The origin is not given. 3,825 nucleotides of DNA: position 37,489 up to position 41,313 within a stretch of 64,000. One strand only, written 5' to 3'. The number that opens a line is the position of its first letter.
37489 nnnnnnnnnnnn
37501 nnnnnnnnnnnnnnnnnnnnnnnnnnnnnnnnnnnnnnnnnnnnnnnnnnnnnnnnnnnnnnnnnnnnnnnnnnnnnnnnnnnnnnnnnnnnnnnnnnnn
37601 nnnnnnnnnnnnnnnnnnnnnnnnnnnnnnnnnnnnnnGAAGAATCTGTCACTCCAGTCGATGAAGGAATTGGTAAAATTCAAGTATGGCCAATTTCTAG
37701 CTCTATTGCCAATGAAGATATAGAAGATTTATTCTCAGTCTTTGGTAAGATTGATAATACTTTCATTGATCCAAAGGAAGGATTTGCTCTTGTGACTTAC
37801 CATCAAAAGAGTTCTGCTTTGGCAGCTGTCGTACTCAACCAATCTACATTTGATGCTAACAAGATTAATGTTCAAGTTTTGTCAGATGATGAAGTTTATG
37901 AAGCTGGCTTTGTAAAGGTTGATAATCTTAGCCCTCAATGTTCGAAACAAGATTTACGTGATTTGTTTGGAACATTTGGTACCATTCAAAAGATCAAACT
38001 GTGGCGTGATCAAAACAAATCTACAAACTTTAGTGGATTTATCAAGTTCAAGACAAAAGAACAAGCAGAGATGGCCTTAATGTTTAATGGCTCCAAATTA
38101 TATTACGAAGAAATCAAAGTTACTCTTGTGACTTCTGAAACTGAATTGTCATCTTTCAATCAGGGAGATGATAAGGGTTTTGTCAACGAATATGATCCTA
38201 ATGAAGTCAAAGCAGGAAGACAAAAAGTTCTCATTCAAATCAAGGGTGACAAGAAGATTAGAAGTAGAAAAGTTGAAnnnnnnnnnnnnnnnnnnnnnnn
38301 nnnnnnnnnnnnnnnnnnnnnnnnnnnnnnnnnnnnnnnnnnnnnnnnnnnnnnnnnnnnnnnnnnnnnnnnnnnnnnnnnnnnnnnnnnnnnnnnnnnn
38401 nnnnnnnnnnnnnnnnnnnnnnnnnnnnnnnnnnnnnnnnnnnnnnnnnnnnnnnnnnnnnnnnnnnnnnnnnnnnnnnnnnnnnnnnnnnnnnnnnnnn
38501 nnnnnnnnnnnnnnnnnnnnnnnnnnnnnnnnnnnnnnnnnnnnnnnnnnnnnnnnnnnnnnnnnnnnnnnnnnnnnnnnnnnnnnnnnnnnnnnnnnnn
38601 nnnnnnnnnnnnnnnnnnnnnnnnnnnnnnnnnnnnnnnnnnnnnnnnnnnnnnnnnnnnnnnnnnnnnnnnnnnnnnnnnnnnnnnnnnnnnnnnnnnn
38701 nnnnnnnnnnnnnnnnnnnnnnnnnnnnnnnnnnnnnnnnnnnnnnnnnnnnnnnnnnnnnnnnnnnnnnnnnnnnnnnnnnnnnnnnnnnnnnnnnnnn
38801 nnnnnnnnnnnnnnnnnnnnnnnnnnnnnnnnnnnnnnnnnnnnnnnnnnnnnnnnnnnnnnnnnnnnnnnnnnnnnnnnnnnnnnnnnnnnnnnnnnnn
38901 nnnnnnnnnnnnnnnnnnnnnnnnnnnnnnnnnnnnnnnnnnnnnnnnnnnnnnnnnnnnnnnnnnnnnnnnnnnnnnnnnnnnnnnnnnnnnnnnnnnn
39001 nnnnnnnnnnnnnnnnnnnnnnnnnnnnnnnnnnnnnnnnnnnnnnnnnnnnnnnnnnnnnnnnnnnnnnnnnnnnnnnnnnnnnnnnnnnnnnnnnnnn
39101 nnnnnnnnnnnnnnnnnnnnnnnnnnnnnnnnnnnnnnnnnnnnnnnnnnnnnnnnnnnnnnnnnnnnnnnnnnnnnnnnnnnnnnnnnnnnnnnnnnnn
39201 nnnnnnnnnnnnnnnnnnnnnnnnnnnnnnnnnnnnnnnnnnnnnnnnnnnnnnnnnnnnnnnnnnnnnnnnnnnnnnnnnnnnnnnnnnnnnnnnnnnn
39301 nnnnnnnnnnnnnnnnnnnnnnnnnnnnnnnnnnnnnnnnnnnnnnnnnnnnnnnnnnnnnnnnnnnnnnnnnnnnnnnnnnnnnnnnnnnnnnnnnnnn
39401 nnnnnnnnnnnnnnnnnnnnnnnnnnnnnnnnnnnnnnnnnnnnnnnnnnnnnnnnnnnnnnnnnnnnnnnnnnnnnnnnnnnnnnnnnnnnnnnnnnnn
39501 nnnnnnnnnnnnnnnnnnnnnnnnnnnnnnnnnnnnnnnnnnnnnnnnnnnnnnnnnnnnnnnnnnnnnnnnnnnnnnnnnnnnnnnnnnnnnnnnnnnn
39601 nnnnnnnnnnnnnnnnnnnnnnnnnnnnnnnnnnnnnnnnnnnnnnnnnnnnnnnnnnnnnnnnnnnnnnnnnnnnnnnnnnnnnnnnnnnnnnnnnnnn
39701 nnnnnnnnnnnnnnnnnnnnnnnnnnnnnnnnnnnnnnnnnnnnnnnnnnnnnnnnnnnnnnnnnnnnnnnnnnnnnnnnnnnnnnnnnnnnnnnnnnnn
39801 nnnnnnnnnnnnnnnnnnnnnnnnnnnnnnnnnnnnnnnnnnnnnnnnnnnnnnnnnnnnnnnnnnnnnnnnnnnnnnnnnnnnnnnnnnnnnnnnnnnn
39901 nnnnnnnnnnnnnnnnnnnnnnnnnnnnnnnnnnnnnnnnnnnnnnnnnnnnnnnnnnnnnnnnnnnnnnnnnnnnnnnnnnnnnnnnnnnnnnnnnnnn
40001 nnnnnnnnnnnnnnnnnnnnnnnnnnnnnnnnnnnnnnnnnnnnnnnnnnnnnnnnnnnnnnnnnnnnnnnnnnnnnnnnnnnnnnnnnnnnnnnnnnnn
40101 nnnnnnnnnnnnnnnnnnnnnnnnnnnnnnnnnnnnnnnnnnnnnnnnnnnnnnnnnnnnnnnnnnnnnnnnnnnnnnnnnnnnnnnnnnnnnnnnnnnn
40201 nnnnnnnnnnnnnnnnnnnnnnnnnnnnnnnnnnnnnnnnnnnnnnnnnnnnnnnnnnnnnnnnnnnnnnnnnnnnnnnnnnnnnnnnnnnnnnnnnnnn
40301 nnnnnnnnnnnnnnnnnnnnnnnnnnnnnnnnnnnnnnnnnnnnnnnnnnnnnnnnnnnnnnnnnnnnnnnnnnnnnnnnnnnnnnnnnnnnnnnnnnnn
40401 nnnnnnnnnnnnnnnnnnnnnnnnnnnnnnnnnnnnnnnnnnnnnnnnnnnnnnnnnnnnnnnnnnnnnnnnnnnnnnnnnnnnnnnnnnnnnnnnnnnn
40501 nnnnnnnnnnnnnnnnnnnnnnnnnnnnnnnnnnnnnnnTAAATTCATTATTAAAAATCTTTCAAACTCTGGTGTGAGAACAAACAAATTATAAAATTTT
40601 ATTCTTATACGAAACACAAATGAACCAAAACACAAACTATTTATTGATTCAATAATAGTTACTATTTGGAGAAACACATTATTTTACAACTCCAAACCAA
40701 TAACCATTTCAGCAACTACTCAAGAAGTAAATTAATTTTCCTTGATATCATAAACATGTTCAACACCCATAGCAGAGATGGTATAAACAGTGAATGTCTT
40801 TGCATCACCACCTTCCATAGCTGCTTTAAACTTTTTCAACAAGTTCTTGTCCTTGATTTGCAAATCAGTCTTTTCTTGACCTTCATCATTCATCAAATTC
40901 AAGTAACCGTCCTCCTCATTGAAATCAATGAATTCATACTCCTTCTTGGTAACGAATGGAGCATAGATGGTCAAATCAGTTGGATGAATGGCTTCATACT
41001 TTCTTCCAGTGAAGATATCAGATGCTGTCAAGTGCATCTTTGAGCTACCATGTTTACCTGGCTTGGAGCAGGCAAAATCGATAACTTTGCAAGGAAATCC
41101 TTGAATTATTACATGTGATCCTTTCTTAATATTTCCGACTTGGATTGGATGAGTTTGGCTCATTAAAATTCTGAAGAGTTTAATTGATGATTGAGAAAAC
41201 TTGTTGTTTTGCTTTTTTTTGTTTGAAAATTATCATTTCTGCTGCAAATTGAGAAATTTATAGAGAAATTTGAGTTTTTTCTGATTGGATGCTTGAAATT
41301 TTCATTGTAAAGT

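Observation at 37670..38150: Two RRM-like domains embedded in a villidin-type actin-binding protein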

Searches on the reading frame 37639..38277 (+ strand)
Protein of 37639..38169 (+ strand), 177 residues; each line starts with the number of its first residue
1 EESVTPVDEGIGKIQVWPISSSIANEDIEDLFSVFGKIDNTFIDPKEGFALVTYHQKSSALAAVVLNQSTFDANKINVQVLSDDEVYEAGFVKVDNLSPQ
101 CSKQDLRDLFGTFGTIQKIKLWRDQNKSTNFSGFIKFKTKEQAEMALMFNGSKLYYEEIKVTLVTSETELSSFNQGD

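Call 5: search_protein_families(library=pfam, proteins=[window:37639-38169:+], max_evalue=1)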
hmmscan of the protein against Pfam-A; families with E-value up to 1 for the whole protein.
window:37639-38169:+ (177 aa): 9 families
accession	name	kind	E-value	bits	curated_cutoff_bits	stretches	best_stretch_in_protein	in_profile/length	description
PF00076.28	RRM_1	-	4.5e-26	91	20.7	2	93-159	2-69/70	RNA recognition motif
PF16842.11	RRM_occluded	-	2.8e-07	30.8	30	1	14-78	4-70/79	Occluded RNA-recognition motif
PF08777.17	RRM_3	-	6.3e-06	26.6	22.9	1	92-167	4-77/102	RNA binding motif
PF14605.12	Nup35_RRM_2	-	3.6e-05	24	27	2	103-147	14-53/53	Nup53/35/40-type RNA recognition motif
PF23085.1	RRM_PARP14_3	-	0.00018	21.9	24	1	92-146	4-57/82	PARP14, third RRM domain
PF08675.17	RNA_bind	-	0.00026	21.4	27.9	1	25-78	22-70/79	RNA binding domain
PF24475.1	RBD_DEAH11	-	0.00087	19.8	28.4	1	111-164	60-113/115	DEAH11-like, RNA-binding domain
PF05172.20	RRM_Nup35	-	0.0017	18.7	24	1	19-74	15-70/89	Nup53/35/40-type RNA recognition motif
PF25291.1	CGLA_C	-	0.026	15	27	1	38-80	23-68/79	Lambda-carrageenase C-terminal domain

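Call 16: search_solved_structures(query=window:37639-38169:+, max_evalue=0.001, show_alignments=3)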
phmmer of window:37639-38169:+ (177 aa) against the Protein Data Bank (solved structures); distinct sequences matched with E-value up to 0.001: 92 (the best 60 are shown).
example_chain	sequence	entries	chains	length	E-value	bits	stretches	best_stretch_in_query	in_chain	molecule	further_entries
6r5k_D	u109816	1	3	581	5.4e-18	68.4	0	89-165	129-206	Polyadenylate-binding protein, cytoplasmic and nuclear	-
4ed5_A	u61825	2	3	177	2.7e-10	43.4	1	96-169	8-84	ELAV-like protein 1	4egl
1fnx_H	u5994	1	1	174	3.2e-08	36.7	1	96-164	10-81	HU ANTIGEN C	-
4n0t_A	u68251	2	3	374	3.3e-08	36.6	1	79-166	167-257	U4/U6 snRNA-associated-splicing factor PRP24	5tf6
1fxl_A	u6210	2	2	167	5.1e-08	36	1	97-164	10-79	PARANEOPLASTIC ENCEPHALOMYELITIS ANTIGEN HUD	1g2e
6aso_A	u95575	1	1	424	5.1e-08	36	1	80-166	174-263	U4/U6 snRNA-associated-splicing factor PRP24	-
5vsu_A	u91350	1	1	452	6.6e-08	35.7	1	79-166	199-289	U4/U6 snRNA-associated-splicing factor PRP24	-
2ghp_A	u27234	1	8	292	7.6e-08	35.5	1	79-164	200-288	U4/U6 snRNA-associated splicing factor PRP24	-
3nmr_A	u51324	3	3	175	1.1e-07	34.9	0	91-147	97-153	CUGBP Elav-like family member 1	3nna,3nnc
4cq1_A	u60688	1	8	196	1.2e-07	34.9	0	94-168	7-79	POLYPYRIMIDINE TRACT-BINDING PROTEIN 2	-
2mju_A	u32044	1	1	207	1.2e-07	34.8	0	94-168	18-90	Polypyrimidine tract-binding protein 2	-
2dhs_A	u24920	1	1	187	1.3e-07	34.7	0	87-147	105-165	CUG triplet repeat RNA-binding protein 1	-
2mjn_A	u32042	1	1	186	2.1e-07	34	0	92-153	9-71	Nucleolysin TIA-1 isoform p40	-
5ifn_A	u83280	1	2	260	2.7e-07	33.7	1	18-151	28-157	Paraspeckle component 1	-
3sde_A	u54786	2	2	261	2.7e-07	33.6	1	18-151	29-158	Paraspeckle component 1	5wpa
3h2u_B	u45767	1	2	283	2.4e-05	27.4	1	13-146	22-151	Raver-1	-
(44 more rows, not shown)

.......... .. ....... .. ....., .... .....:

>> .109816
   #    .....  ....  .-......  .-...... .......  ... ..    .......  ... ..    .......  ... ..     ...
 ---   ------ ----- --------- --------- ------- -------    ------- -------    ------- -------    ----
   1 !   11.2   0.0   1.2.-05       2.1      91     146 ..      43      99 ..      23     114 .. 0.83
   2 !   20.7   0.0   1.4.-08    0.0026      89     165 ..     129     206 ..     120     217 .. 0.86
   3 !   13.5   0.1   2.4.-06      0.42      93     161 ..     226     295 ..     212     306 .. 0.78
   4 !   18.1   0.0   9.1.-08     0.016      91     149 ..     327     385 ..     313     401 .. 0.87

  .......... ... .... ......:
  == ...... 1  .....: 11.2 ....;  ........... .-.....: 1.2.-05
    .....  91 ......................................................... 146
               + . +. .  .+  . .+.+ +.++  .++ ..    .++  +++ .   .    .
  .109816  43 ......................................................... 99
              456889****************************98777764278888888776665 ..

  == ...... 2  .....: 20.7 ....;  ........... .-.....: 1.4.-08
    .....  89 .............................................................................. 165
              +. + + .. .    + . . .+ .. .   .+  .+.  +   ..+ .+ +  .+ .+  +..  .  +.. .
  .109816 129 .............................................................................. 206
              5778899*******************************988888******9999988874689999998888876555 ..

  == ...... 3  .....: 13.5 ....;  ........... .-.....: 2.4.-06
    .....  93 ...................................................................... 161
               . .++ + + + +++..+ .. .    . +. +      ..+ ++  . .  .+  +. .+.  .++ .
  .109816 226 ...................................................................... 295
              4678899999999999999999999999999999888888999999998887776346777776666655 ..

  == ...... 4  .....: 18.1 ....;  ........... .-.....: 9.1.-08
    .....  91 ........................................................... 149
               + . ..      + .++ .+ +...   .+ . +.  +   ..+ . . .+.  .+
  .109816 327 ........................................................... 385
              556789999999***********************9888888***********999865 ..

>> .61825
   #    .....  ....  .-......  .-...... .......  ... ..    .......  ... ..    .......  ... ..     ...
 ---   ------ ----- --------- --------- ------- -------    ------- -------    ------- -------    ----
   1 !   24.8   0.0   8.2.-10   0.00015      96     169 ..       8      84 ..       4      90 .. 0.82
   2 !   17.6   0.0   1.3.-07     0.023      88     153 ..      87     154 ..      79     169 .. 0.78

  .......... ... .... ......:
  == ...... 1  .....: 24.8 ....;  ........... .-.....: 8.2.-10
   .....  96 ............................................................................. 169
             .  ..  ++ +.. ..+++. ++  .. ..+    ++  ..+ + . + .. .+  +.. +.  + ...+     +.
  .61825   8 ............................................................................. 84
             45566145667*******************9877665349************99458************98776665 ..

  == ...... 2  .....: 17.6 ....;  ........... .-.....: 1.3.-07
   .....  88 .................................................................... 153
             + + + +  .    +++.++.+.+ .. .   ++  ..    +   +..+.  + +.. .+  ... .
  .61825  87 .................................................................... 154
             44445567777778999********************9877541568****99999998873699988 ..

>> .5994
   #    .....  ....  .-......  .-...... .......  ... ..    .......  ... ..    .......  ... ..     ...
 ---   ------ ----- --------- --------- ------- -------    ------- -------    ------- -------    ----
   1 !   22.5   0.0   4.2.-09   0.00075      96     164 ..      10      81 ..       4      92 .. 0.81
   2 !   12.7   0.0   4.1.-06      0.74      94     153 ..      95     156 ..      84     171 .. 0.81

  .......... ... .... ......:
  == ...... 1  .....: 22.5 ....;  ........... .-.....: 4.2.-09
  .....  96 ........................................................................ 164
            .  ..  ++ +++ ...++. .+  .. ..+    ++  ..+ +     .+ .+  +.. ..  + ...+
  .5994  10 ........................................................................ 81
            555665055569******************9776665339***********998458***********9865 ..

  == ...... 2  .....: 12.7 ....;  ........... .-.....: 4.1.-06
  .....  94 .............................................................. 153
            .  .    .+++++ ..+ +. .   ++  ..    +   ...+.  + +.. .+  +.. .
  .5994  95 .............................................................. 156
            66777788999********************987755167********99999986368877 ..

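Call 33: find_homologous_proteins(query=A1, max_evalue=1e-8)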
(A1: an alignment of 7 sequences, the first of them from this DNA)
Query A1 (7 sequences) (204 aa, profile of the alignment): 2 proteins with E <= 1e-8 among 4489 candidates.
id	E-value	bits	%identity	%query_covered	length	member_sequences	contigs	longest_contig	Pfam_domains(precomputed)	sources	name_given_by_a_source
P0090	1.9e-70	254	35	93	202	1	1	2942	PF00076.29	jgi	jgi:hypothetical protein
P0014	6.8e-50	187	90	72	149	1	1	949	PF00076.29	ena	-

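Call 38: predict_structure(alignment_id=A1)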
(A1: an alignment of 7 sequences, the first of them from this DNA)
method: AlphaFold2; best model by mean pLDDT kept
length: 204 residues; sequences in the alignment: 7
mean_pLDDT: 77.3   pTM: 0.52
mean pLDDT of the five models: 77.3, 77.2, 77.2, 77.1, 76.6
residues with pLDDT >= 90: 60; 70-90: 83; 50-70: 35; < 50: 26
segments of 3 or more residues with pLDDT < 50: 157-174, 200-204
pLDDT, mean of each block of 10 residues (from residue 1): 89 88 93 84 92 93 89 73 87 89 88 66 84 89 87 69 40 53 58 51 39
secondary structure, 60 per line:
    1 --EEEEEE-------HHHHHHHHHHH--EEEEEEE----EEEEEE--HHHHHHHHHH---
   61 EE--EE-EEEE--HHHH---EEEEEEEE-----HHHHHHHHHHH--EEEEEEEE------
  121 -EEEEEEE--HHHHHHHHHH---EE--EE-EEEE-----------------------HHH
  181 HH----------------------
elements in order: E3-8 H16-26 E29-35 E40-45 H48-57 E68-71 H74-77 E81-88 H94-104 E107-114 E122-128 H131-140 E151-154 H178-182

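Call 40: fold_search(model_id=the predicted structure, library=pdb)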
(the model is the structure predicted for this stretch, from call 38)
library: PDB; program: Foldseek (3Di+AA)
matches with E <= 10: 1914; with E <= 0.001: 629
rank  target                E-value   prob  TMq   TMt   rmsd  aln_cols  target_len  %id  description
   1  4ed5_B                2.2e-13  1.00  0.36  0.43  11.3       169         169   24  Crystal structure of the two N-terminal RRM domains of HuR complexed with RNA (released 2012-05-23)
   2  4ed5_A                1.7e-12  1.00  0.34  0.40  11.1       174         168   22  Crystal structure of the two N-terminal RRM domains of HuR complexed with RNA (released 2012-05-23)
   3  7lru                  2.0e-12  1.00  0.37  0.31  12.2       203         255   18  Crystal structure of SFPQ-NONO-SFPQ chimeric protein homodimer (released 2021-05-12)
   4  6owj_B                3.9e-12  1.00  0.36  0.31  12.1       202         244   18  Zn-mediated polymerization of human SFPQ (released 2020-02-05)
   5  3sde_B                6.0e-12  1.00  0.38  0.33  12.4       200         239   19  Crystal structure of a paraspeckle-protein heterodimer, PSPC1/NONO (released 2012-03-14)
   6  6aso_A                8.7e-12  1.00  0.37  0.21  14.6       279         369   18  Structure of yeast U6 snRNP with 3'-phosphate terminated U6 RNA (released 2018-05-09)
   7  1fxl_A                9.3e-12  1.00  0.34  0.41  11.3       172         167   23  CRYSTAL STRUCTURE OF HUD AND AU-RICH ELEMENT OF THE C-FOS RNA (released 2001-02-05)
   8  5wpa_A                9.9e-12  1.00  0.38  0.35  10.5       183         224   19  Structure of human SFPQ/PSPC1 heterodimer (released 2018-03-21)
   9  5ifn_B                9.9e-12  1.00  0.37  0.31  12.2       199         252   19  Human PSPC1 Homodimer (released 2017-08-09)
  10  4f02_A                1.0e-11  1.00  0.35  0.40  14.0       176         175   23  Crystal structure of the PABP-binding site of eIF4G in complex with RRM1-2 of PABP and poly(A) (released 2012-08-08)
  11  7sp0_B                1.0e-11  1.00  0.37  0.31  12.2       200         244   18  Crystal structure of human SFPQ L534I mutant in complex with zinc (released 2022-10-12)
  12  3sde_A                1.1e-11  1.00  0.37  0.30  12.4       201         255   19  Crystal structure of a paraspeckle-protein heterodimer, PSPC1/NONO (released 2012-03-14)
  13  3vf0_B                1.3e-11  1.00  0.37  0.28  10.2       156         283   23  Raver1 in complex with metavinculin L954 deletion mutant (released 2012-07-25)
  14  5kw1_B                1.3e-11  1.00  0.34  0.35  15.4       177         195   20  Crystal Structure of the Two Tandem RRM Domains of PUF60 Bound to a Modified AdML Pre-mRNA 3' Splice Site Analogue (released 2017-08-23)
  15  7z3x_B                1.3e-11  1.00  0.33  0.35  15.3       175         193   20  Crystal structure of FIR RRM1-2 Y115F mutant bound to FUSE ssDNA (released 2022-11-09)
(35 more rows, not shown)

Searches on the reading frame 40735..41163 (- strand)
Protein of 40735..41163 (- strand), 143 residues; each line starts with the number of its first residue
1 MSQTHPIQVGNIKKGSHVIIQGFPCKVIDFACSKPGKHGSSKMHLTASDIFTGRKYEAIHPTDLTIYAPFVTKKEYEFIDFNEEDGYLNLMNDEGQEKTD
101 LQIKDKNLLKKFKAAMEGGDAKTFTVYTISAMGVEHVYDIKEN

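Call 11: list_cluster_members(proteins=[window:40735-41163:-, window:42196-45840:+, window:36112-40539:+])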
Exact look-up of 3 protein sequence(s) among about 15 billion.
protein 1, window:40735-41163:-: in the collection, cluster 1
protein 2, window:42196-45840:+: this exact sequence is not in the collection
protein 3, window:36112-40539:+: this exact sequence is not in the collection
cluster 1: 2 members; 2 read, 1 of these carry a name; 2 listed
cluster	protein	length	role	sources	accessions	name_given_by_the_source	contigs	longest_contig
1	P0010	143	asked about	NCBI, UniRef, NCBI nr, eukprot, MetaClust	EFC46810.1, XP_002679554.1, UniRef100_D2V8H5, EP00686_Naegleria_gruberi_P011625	predicted protein [Naegleria gruberi] | Eukaryotic translation initiation factor 5A n=1 Tax=Naegleria gruberi TaxID=5762 ... | uncharacterized protein NAEGRDRAFT_32020 [Naegleria gruberi]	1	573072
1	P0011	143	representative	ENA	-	-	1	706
